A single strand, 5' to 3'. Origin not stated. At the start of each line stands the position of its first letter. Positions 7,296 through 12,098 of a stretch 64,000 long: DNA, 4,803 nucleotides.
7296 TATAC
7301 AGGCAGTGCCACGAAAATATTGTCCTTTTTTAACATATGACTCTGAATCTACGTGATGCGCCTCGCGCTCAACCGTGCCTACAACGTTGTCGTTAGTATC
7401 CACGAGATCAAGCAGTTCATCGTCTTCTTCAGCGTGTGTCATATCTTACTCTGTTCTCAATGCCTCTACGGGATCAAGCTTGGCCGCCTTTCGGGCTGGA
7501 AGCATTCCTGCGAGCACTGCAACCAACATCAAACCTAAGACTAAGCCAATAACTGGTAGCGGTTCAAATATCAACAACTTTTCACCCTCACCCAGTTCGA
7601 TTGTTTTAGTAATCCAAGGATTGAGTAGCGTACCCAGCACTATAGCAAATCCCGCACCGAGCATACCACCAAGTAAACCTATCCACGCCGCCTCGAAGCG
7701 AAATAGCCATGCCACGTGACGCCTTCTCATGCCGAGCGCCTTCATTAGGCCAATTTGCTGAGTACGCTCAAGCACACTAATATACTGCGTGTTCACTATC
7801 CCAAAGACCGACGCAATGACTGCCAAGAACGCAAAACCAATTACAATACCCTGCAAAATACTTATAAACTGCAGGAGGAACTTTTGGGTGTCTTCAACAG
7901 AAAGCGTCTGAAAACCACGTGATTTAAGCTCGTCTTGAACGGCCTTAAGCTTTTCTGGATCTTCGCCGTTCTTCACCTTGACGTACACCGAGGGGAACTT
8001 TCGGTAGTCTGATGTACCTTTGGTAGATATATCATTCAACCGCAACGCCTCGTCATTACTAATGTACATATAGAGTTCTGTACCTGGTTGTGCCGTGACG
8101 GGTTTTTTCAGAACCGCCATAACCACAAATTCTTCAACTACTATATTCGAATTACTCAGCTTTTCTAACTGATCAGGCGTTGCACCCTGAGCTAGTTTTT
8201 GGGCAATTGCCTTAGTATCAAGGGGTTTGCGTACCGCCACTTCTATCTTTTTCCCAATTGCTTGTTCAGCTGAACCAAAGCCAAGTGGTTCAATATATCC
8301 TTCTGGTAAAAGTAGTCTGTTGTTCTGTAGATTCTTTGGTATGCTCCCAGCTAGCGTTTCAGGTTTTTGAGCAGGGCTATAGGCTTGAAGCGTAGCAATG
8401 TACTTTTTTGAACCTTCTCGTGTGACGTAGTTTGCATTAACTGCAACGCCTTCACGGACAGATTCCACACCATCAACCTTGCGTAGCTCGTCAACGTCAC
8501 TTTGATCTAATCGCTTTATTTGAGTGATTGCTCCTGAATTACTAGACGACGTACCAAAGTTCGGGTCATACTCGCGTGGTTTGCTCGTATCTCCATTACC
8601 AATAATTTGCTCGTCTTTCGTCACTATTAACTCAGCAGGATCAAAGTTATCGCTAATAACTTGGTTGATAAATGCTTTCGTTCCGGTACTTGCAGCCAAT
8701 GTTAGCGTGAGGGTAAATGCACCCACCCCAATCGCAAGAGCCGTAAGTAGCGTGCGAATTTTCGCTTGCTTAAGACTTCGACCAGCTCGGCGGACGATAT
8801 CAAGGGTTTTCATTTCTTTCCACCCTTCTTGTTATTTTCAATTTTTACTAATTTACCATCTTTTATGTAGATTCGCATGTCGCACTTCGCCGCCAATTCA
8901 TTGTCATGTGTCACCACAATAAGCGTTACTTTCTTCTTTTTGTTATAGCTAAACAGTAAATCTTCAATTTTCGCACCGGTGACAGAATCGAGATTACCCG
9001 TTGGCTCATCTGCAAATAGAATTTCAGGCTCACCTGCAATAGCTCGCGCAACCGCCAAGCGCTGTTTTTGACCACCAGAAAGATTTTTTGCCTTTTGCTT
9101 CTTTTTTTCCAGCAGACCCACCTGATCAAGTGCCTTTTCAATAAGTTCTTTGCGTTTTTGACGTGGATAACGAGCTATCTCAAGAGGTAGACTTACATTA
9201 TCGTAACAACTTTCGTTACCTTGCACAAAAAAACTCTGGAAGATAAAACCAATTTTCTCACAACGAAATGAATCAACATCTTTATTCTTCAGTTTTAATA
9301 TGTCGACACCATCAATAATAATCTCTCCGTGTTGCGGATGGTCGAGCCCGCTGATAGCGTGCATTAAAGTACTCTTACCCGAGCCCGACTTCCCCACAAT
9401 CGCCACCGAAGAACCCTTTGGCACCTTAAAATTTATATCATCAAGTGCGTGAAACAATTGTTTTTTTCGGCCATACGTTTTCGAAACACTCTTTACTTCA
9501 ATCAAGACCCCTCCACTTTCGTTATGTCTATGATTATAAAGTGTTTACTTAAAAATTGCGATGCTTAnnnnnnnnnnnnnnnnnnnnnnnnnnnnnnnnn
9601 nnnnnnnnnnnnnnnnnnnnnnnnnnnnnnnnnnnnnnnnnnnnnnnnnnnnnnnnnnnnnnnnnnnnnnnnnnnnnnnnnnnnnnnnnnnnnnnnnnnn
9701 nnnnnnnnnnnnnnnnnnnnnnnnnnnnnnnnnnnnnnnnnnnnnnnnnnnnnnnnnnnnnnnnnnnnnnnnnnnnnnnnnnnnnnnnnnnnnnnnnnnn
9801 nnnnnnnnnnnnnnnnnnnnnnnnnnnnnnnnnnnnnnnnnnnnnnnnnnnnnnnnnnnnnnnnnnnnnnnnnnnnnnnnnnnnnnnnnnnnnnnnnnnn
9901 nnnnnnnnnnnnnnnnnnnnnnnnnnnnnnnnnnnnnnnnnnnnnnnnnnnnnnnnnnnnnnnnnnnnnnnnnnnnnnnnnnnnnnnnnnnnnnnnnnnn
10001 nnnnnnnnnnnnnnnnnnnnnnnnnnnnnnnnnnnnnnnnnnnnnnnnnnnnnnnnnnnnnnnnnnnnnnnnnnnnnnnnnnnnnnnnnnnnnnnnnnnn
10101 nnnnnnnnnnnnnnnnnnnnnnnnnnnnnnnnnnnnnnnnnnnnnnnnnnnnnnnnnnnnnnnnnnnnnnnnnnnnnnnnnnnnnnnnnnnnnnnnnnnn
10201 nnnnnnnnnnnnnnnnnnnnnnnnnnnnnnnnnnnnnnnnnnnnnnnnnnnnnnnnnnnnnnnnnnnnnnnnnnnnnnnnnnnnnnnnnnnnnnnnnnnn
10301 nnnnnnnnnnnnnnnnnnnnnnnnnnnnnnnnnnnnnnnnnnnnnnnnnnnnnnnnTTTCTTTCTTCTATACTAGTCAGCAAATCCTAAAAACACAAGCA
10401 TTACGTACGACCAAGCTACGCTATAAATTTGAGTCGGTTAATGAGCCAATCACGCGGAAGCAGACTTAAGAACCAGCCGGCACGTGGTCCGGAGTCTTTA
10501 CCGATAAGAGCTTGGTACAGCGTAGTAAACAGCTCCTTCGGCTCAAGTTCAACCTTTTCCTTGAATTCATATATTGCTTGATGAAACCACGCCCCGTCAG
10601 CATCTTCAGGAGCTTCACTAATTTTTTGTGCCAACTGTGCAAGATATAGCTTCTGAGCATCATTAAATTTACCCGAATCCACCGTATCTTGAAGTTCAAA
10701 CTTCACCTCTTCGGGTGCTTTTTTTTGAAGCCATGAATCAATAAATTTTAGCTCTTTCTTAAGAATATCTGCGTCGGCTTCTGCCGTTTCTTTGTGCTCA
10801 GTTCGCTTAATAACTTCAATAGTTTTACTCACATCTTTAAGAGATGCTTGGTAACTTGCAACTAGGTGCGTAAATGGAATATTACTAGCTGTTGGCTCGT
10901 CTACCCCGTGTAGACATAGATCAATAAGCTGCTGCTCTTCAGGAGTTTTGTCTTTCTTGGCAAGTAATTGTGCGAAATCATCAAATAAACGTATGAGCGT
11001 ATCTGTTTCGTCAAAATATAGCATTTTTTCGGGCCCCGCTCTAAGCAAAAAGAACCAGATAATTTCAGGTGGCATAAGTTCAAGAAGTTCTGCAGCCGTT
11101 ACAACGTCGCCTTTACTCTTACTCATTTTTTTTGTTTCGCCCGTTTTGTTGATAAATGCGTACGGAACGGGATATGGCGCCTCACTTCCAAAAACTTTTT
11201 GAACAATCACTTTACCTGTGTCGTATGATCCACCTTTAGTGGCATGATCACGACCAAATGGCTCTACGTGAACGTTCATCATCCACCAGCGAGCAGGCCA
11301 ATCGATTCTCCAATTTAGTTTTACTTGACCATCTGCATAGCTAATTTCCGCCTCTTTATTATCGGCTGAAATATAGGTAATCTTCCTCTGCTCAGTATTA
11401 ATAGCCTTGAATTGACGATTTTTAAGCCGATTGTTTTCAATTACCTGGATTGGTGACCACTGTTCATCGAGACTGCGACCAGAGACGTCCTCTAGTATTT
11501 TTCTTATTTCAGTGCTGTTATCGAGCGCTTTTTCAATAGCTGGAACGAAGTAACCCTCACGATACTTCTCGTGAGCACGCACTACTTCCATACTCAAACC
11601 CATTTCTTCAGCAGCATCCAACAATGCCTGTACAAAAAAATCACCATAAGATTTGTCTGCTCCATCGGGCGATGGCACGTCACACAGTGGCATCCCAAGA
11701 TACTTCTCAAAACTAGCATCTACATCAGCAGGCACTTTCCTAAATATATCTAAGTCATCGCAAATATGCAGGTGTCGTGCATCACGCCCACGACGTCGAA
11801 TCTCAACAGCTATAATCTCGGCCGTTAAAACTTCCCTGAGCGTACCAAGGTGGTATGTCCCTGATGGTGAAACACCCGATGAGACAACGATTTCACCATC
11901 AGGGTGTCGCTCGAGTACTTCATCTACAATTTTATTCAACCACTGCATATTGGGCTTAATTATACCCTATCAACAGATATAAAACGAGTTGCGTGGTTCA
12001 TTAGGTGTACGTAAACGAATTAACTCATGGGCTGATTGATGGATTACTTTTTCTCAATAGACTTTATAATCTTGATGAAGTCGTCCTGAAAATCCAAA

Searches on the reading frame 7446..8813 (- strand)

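Call 54: search_protein_families(library=pfam, proteins=[window:7446-8813:-], max_evalue=0.00001)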
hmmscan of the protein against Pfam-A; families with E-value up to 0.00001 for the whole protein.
window:7446-8813:- (455 aa): 2 families
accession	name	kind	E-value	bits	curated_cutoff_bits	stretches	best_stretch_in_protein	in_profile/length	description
PF02687.27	FtsX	-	3.9e-22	79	25.5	1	326-448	2-120/120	FtsX-like permease C-terminal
PF12704.14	MacB_PCD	-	3.4e-08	34.4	27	1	21-291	1-202/207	MacB-like periplasmic core domain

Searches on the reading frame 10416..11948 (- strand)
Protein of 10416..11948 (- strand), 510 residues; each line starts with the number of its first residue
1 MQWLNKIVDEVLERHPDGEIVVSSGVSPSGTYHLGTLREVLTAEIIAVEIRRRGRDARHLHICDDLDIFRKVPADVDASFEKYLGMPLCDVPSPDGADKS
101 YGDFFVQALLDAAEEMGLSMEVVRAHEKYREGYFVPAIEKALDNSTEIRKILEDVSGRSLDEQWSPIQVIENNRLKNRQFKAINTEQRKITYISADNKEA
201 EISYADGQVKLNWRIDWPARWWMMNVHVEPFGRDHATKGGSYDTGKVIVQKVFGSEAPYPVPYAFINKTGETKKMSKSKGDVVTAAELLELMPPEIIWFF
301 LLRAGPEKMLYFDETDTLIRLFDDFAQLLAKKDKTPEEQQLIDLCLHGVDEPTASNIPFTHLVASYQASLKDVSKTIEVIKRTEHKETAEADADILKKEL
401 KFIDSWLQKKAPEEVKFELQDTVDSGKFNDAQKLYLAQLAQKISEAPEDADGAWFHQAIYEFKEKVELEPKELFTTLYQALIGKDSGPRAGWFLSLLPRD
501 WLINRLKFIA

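Call 54: search_protein_families(library=pfam, proteins=[window:10416-11948:-], max_evalue=0.00001)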
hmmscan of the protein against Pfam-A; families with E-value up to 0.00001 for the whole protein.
window:10416-11948:- (510 aa): 3 families
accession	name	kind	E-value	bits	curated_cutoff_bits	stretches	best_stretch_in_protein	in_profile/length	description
PF01921.24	tRNA-synt_1f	-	4e-101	338.9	27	1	2-340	2-348/360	tRNA synthetases class I (K)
PF09334.17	tRNA-synt_1g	-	4.2e-06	26.2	20.1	0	271-308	324-361/391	tRNA synthetases class I (M)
PF19269.4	Anticodon_2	-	7.4e-06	26.9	23.6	0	427-507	59-138/141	Anticodon binding domain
